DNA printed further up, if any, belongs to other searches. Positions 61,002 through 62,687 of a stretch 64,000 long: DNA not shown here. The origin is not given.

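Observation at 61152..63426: Tandem LigB-type extradiol dioxygenase genes with a fused RidA domain, an aminophenol-pathway-like arrangement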

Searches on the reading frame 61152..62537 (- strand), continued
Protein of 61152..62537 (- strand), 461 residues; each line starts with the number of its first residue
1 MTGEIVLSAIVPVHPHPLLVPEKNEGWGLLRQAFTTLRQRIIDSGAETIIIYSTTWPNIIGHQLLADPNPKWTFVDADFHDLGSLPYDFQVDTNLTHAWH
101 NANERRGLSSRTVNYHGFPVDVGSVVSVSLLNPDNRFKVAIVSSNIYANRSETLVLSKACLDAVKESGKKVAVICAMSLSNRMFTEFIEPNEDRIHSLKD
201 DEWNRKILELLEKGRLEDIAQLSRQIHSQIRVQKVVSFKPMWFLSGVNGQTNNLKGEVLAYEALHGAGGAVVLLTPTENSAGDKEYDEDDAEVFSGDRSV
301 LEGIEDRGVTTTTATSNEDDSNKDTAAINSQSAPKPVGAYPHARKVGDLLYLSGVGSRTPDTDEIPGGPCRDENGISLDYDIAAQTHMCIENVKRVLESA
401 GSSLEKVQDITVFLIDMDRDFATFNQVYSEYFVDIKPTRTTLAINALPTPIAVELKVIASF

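Call 11: find_encoding_contigs(protein=P0034, flank=10000, max_places=4)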
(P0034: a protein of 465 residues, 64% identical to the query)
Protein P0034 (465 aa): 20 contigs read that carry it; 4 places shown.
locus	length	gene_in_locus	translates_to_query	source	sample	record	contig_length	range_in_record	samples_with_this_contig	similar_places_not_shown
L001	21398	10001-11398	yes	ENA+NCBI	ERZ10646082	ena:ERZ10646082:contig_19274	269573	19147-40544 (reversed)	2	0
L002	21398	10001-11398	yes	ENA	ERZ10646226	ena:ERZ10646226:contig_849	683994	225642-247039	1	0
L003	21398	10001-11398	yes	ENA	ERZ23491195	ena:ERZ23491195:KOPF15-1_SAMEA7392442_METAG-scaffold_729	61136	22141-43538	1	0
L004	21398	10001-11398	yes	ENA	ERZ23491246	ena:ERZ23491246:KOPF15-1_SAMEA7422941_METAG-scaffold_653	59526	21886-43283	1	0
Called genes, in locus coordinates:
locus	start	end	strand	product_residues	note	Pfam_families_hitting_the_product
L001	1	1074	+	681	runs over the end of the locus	PF00232:Glyco_hydro_1, PF00483:NTP_transferase, PF12804:NTP_transf_3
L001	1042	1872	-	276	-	PF10509:GalKase_gal_bdg, PF00288:GHMP_kinases_N, PF08544:GHMP_kinases_C (weak)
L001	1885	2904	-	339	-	PF03372:Exo_endo_phos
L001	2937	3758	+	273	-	PF13424:TPR_12 (faint)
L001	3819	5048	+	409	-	-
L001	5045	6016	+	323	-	PF06089:Asparaginase_II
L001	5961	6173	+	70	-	-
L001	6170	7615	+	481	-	PF00171:Aldedh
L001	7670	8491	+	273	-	PF02548:Pantoate_transf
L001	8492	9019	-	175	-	-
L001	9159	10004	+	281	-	PF02900:LigB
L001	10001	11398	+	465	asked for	PF02900:LigB, PF01042:Ribonuc_L-PSP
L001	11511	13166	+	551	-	PF13520:AA_permease_2, PF00324:AA_permease, PF13405:EF-hand_6 (faint), PF13499:EF-hand_7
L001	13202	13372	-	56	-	PF19883:DUF6356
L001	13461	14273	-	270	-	PF00106:adh_short, PF08659:KR, PF13561:adh_short_C2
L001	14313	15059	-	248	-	PF20434:BD-FAE, PF12697:Abhydrolase_6 (faint), PF00326:Peptidase_S9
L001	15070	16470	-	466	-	PF01336:tRNA_anti-codon, PF00152:tRNA-synt_2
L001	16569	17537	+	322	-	PF00438:S-AdoMet_synt_N, PF02772:S-AdoMet_synt_M, PF02773:S-AdoMet_synt_C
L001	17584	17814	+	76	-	PF02773:S-AdoMet_synt_C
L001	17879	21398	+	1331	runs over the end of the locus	PF11614:FixG_C (faint), PF10633:NPCBM_assoc (faint), PF23548:Zn_ribbon_FGT1_2 (faint)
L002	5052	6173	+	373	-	PF06089:Asparaginase_II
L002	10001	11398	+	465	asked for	PF02900:LigB, PF01042:Ribonuc_L-PSP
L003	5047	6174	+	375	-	PF06089:Asparaginase_II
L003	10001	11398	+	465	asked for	PF02900:LigB, PF01042:Ribonuc_L-PSP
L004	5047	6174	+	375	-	PF06089:Asparaginase_II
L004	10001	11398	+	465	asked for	PF02900:LigB, PF01042:Ribonuc_L-PSP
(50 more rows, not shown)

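Call 22: search_protein_representatives(protein=window:61152-62537:-)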
Query: 461 residues. Proteins with E-value up to 0.001 (for the whole library): 6880; up to 1e-10: 1007; up to 1e-30: 104. The best 150 are listed.
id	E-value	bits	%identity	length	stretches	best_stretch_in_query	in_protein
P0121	4.5e-154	530.1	54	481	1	5-459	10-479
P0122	2.8e-124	431.9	52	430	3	322-459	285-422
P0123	2.0e-103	363.2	61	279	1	183-460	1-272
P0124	1.4e-99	350.5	40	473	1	9-459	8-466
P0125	1.1e-92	327.8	48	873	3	324-459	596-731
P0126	2.4e-87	310.2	70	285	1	72-265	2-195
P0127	7.3e-86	305.3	61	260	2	308-459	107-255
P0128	8.4e-85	301.8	47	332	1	4-320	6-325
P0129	3.6e-82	293.1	41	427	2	9-275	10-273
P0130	7.0e-77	275.7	55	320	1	5-234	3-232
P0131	5.1e-74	266.3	45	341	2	330-460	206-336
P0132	4.8e-72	259.8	38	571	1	6-430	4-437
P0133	7.0e-65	236.1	56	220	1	249-460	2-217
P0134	3.6e-64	233.8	50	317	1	2-212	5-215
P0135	8.2e-63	229.3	55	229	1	39-262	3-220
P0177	1.0e-36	143.4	33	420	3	325-446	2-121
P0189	1.1e-34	136.7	33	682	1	5-276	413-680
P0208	1.2e-32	129.9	31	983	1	5-281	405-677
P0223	7.9e-31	123.9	31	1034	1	5-275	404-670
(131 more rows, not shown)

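Call 23: search_protein_families(library=pfam, proteins=[P0121, P0124, P0129, P0132, P0122, P0125, P0189, P0208, P0223, P0177], max_evalue=0.0001)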
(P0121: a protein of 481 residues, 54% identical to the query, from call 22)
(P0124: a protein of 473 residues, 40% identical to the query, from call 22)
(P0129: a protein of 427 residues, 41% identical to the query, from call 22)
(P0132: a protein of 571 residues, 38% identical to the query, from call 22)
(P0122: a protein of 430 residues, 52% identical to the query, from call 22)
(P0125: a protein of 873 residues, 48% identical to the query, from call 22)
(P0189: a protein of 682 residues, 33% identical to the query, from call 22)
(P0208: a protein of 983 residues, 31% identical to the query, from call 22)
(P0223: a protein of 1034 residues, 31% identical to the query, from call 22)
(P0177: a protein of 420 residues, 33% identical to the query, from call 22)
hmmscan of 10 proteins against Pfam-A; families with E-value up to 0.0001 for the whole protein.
P0121 (481 aa): 2 families
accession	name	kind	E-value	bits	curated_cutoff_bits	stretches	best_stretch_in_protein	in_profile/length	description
PF01042.26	Ribonuc_L-PSP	-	3.6e-24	85.5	27.3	1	352-480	3-120/121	Endoribonuclease L-PSP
PF02900.23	LigB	-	8.2e-15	55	26.3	1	29-274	21-268/269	Catalytic LigB subunit of aromatic ring-opening dioxygenase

P0124 (473 aa): 2 families
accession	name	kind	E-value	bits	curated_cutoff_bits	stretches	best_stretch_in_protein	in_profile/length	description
PF01042.26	Ribonuc_L-PSP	-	1.4e-22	80.4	27.3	1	344-467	7-120/121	Endoribonuclease L-PSP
PF02900.23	LigB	-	1.7e-12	47.4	26.3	1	20-267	18-267/269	Catalytic LigB subunit of aromatic ring-opening dioxygenase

P0129 (427 aa): 2 families
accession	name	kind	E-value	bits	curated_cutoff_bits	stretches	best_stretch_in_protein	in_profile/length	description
PF01042.26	Ribonuc_L-PSP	-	9.7e-27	93.8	27.3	1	296-425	2-120/121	Endoribonuclease L-PSP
PF02900.23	LigB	-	4.8e-21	75.5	26.3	1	12-267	5-266/269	Catalytic LigB subunit of aromatic ring-opening dioxygenase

P0132 (571 aa): 2 families
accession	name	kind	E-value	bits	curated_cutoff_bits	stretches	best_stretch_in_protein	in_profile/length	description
PF02900.23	LigB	-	7e-10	38.9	26.3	1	116-229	116-228/269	Catalytic LigB subunit of aromatic ring-opening dioxygenase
PF01042.26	Ribonuc_L-PSP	-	4.2e-08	33.7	27.3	1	353-446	17-97/121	Endoribonuclease L-PSP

P0122 (430 aa): 1 family
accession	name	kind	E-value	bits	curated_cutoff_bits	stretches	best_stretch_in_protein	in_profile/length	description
PF01042.26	Ribonuc_L-PSP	-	3.6e-69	230.8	27.3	3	295-423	3-120/121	Endoribonuclease L-PSP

P0125 (873 aa): 2 families
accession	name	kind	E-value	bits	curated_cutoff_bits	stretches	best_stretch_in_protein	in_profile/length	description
PF00171.27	Aldedh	-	2.7e-163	544.2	23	1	1-445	23-461/461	Aldehyde dehydrogenase family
PF01042.26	Ribonuc_L-PSP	-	2.8e-55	186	27.3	3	463-588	5-120/121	Endoribonuclease L-PSP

P0189 (682 aa): 2 families
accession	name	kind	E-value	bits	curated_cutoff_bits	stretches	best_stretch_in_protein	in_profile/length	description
PF02653.21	BPD_transp_2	-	1.1e-26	94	26.8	1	165-353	71-267/269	Branched-chain amino acid transport system / permease component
PF02900.23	LigB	-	8.2e-17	61.6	26.3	1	430-674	20-264/269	Catalytic LigB subunit of aromatic ring-opening dioxygenase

P0208 (983 aa): 2 families
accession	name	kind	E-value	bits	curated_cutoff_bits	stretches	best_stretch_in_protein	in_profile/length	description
PF02653.21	BPD_transp_2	-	3.8e-25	89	26.8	2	165-355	71-269/269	Branched-chain amino acid transport system / permease component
PF02900.23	LigB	-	3.1e-14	53.1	26.3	1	422-657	20-258/269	Catalytic LigB subunit of aromatic ring-opening dioxygenase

P0223 (1034 aa): 5 families
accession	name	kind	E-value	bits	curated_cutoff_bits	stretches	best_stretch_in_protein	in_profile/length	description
PF02653.21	BPD_transp_2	-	1.1e-28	100.6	26.8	2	166-355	72-269/269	Branched-chain amino acid transport system / permease component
PF20434.5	BD-FAE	-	1.5e-19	70.8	26.8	1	806-906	3-109/215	BD-FAE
PF02900.23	LigB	-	2.5e-16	60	26.3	1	422-650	21-253/269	Catalytic LigB subunit of aromatic ring-opening dioxygenase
PF07859.19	Abhydrolase_3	-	2.6e-13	50.6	25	1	818-904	2-89/210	alpha/beta hydrolase fold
PF00135.34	COesterase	-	3.6e-07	30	27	1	814-925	103-221/515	Carboxylesterase family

P0177 (420 aa): 1 family
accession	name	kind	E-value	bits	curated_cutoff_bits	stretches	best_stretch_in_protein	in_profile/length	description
PF01042.26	Ribonuc_L-PSP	-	6.6e-76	252.5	27.3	3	8-136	2-118/121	Endoribonuclease L-PSP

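Call 32: find_encoding_contigs(protein=P0001, flank=10000, max_places=3)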
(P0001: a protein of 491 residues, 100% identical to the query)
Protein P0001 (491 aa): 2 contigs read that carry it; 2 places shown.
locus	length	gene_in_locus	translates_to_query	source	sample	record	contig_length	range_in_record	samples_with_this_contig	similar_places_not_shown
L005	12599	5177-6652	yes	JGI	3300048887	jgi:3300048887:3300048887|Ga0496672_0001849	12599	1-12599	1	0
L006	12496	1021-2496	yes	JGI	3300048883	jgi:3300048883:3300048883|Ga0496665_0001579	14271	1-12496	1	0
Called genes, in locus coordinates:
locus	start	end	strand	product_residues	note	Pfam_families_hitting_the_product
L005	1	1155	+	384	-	?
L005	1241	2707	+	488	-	PF01569:PAP2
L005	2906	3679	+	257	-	PF02190:LON_substr_bdg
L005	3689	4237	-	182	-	-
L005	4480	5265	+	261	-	PF02900:LigB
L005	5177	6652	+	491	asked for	PF02900:LigB, PF01042:Ribonuc_L-PSP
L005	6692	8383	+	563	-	PF00324:AA_permease, PF13520:AA_permease_2, PF13405:EF-hand_6 (faint), PF23564:EF-hand_FSTL1 (faint), PF00036:EF-hand_1 (faint), PF13202:EF-hand_5 (faint), PF13499:EF-hand_7 (weak)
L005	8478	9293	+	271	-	PF02548:Pantoate_transf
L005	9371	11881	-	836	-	-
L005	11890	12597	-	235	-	?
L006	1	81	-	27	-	?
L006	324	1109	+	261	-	PF02900:LigB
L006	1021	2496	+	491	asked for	PF02900:LigB, PF01042:Ribonuc_L-PSP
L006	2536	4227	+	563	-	PF00324:AA_permease, PF13520:AA_permease_2, PF13405:EF-hand_6 (faint), PF23564:EF-hand_FSTL1 (faint), PF00036:EF-hand_1 (faint), PF13202:EF-hand_5 (faint), PF13499:EF-hand_7 (weak)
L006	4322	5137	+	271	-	PF02548:Pantoate_transf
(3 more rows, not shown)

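Call 33: find_encoding_contigs(protein=P0002, flank=10000, max_places=2)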
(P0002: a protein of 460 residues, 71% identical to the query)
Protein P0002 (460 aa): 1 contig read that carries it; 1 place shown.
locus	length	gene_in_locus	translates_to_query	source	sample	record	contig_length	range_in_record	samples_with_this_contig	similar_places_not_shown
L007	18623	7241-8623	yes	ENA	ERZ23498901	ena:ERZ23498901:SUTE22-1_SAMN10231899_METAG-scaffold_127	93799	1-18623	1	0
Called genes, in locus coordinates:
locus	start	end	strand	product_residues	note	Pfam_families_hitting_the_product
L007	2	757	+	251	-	?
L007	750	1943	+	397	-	PF06089:Asparaginase_II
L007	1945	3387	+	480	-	PF00171:Aldedh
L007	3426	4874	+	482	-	PF01569:PAP2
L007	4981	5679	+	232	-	PF02190:LON_substr_bdg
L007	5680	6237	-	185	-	-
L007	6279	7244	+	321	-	PF02900:LigB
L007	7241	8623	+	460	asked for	PF02900:LigB, PF01042:Ribonuc_L-PSP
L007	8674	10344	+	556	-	PF00324:AA_permease, PF13520:AA_permease_2, PF00036:EF-hand_1 (faint), PF13202:EF-hand_5 (faint), PF13405:EF-hand_6 (faint), PF13906:AA_permease_C (weak), PF13499:EF-hand_7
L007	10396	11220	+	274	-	PF02548:Pantoate_transf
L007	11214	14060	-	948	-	-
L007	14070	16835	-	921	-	-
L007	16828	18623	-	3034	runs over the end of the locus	PF24517:CBM96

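Call 34: search_solved_structures(query=L001:6170-7615:+, max_evalue=1e-60)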
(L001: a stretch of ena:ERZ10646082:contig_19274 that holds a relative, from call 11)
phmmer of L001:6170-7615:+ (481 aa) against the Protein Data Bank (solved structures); distinct sequences matched with E-value up to 1e-60: 170 (the best 60 are shown).
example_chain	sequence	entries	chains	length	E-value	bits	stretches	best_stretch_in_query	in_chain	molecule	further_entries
4u3w_A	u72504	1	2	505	1.4e-134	452.6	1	4-479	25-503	2-aminomuconate 6-semialdehyde dehydrogenase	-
4npi_A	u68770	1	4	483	3.2e-131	441.6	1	4-479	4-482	2-aminomuconate 6-semialdehyde dehydrogenase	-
4i1w_A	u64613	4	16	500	3.6e-131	441.4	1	4-479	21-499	2-aminomuconate 6-semialdehyde dehydrogenase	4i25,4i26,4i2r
5kj5_A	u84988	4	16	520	2e-130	438.9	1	4-479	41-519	2-aminomuconate 6-semialdehyde dehydrogenase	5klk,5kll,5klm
4oe2_A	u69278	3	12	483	2.2e-130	438.9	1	4-479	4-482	2-aminomuconate 6-semialdehyde dehydrogenase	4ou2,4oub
5kln_A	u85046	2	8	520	5.4e-130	437.6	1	4-479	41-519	2-aminomuconate 6-semialdehyde dehydrogenase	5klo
7bzv_A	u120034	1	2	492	1.3e-127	429.7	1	4-481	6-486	2-aminomuconic 6-semialdehyde dehydrogenase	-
4o6r_A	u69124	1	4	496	1.5e-126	426.2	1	1-478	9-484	Aldehyde Dehydrogenase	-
4go3_A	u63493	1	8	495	2.1e-118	399.3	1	3-478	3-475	Putative gamma-hydroxymuconic semialdehyde dehydrogenase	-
4go4_A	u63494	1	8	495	2.1e-118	399.3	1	3-478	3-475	Putative gamma-hydroxymuconic semialdehyde dehydrogenase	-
5gtk_A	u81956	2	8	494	1.4e-110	373.6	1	3-477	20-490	Betaine-aldehyde dehydrogenase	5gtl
5gt6_A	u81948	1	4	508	1.5e-110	373.4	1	3-477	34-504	Betaine-aldehyde dehydrogenase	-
4qf6_A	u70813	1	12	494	6.7e-110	371.3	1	3-477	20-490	Aldehyde dehydrogenase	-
4qet_A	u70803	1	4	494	1.3e-109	370.4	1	3-477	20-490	Aldehyde dehydrogenase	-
6mvr_A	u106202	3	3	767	1.6e-107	363.5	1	5-473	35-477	Aldehyde dehydrogenase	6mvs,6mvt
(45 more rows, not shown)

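Call 37: find_related_loci(query=window:61152-62537:-, collection=genome_contigs, flank=10000)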
Query window:61152-62537:- (461 aa) in genome_contigs; peptide patterns used: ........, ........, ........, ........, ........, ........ (x = any residue, [..] = any of these).
598 stretches matched a pattern (row limit reached: there are more); 562 encode a relative of the query (tblastn E <= 1e-3); the best 80 are kept; 80 distinct loci.
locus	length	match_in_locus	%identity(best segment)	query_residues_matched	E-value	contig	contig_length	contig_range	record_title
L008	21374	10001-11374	70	1-461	0e+0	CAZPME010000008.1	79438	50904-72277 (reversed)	MAG TPA_asm: uncultured Candidatus Poseidoniales archaeon isolate SRP260945_co1_349 genome assembly, contig: NODE_290_le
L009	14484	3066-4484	71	1-459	0e+0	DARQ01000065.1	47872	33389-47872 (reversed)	MAG TPA_asm: Euryarchaeota archaeon UBA60 UBA60_contig_27804, whole genome shotgun sequence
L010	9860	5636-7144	65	1-459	0e+0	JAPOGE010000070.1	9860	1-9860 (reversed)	MAG: Candidatus Poseidoniales archaeon isolate F8MGII_1 NODE_70_length_9860_cov_3.836247, whole genome shotgun sequence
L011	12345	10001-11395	65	1-461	0e+0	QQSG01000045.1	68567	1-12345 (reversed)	MAG: Candidatus Poseidoniales archaeon isolate bin_32 U_43216-45, whole genome shotgun sequence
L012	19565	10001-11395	65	1-461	0e+0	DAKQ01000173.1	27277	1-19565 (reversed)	MAG TPA_asm: Euryarchaeota archaeon UBA82 UBA82_contig_19252, whole genome shotgun sequence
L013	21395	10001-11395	65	1-461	0e+0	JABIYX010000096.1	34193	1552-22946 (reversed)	MAG: Methanobacteriota archaeon isolate SI073_bin151 k141_2775341, whole genome shotgun sequence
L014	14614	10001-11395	64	1-461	0e+0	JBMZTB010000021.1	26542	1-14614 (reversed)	MAG: Candidatus Poseidoniaceae archaeon isolate ME_XS_2302_7_bin_25 ME_XS_2302_7_bin_25_20, whole genome shotgun sequenc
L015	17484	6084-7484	64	2-461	0e+0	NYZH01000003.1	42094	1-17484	MAG: Methanobacteriota archaeon isolate ARS60 282, whole genome shotgun sequence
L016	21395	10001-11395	64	1-461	0e+0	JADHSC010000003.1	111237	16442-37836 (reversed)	MAG: Candidatus Poseidoniaceae archaeon isolate BS30m-G39 BS307-30m-sub-C5, whole genome shotgun sequence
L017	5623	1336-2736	64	2-461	0e+0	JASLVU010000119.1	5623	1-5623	MAG: Candidatus Poseidoniaceae archaeon isolate ETNP17_MAG_7 NODE_119_length_5623_cov_2.760909, whole genome shotgun seq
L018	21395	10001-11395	64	1-461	0e+0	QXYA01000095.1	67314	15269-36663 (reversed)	MAG: Candidatus Poseidoniales archaeon isolate NorthSea_HE361-02_A10 BWM13_Refined_16_95, whole genome shotgun sequence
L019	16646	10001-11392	65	1-461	0e+0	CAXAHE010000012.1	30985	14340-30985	MAG TPA_asm: uncultured Candidatus Poseidoniales archaeon isolate ERR3525245_binner12_Refined_112 genome assembly, conti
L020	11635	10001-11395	64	1-461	0e+0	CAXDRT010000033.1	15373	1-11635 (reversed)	MAG TPA_asm: uncultured euryarchaeote isolate SRR5788080_concoct_82 genome assembly, contig: ERZ2439304.1170, whole geno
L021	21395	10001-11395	64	1-461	0e+0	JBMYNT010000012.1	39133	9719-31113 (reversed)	MAG: Candidatus Poseidoniaceae archaeon isolate ME_XS_2307_bin_75 ME_XS_2307_bin_75_11, whole genome shotgun sequence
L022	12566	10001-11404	64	3-459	0e+0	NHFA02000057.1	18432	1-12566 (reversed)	MAG: Euryarchaeota archaeon TMED99 55398, whole genome shotgun sequence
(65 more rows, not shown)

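Call 40: list_cluster_members(proteins=[P0121, P0124, P0129, P0132, P0125, P0189, P0223])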
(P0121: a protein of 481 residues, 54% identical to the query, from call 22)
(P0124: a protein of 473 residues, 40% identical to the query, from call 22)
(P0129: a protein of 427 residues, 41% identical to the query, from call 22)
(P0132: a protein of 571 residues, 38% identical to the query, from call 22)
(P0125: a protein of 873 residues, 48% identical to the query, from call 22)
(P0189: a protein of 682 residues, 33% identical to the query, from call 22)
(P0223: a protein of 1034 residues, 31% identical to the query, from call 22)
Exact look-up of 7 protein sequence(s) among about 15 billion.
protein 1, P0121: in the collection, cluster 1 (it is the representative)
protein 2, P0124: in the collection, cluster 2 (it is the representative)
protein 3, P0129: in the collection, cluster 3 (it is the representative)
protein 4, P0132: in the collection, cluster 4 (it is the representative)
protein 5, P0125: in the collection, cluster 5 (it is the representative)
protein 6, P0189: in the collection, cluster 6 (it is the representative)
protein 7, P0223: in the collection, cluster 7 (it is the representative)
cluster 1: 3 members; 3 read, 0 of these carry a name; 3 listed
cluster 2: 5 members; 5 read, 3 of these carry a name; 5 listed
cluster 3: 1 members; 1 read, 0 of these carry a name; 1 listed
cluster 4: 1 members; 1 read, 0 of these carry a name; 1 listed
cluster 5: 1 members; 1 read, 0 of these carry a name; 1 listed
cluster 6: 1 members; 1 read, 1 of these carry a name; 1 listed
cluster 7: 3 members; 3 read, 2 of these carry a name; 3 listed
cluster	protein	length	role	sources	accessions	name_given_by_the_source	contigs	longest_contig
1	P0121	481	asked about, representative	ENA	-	-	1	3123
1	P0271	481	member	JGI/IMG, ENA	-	-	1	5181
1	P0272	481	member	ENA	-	-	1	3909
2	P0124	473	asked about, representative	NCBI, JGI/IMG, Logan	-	enamine deaminase RidA (YjgF/YER057c/UK114 family)/aromatic ring-opening dioxygenase ...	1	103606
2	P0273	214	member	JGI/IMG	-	2-aminophenol/2-amino-5-chlorophenol 1,6-dioxygenase alpha subunit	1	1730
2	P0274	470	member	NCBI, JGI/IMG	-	enamine deaminase RidA (YjgF/YER057c/UK114 family)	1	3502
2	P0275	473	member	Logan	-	-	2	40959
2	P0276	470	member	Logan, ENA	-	-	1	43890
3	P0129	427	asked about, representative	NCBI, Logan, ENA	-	-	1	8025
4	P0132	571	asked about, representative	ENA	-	-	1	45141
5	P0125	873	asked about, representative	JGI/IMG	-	-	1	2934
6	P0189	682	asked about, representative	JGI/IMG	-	ABC-type branched-subunit amino acid transport system permease subunit/aromatic ...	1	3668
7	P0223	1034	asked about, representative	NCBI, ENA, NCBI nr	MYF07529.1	MAG: alpha/beta hydrolase fold domain-containing protein [Rhodospirillaceae bacterium] | alpha/beta hydrolase fold domain-containing protein [Rhodospirillaceae bacterium]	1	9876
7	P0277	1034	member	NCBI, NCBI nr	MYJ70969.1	MAG: alpha/beta hydrolase fold domain-containing protein [Rhodospirillaceae bacterium] | alpha/beta hydrolase fold domain-containing protein [Rhodospirillaceae bacterium]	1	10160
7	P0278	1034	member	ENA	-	-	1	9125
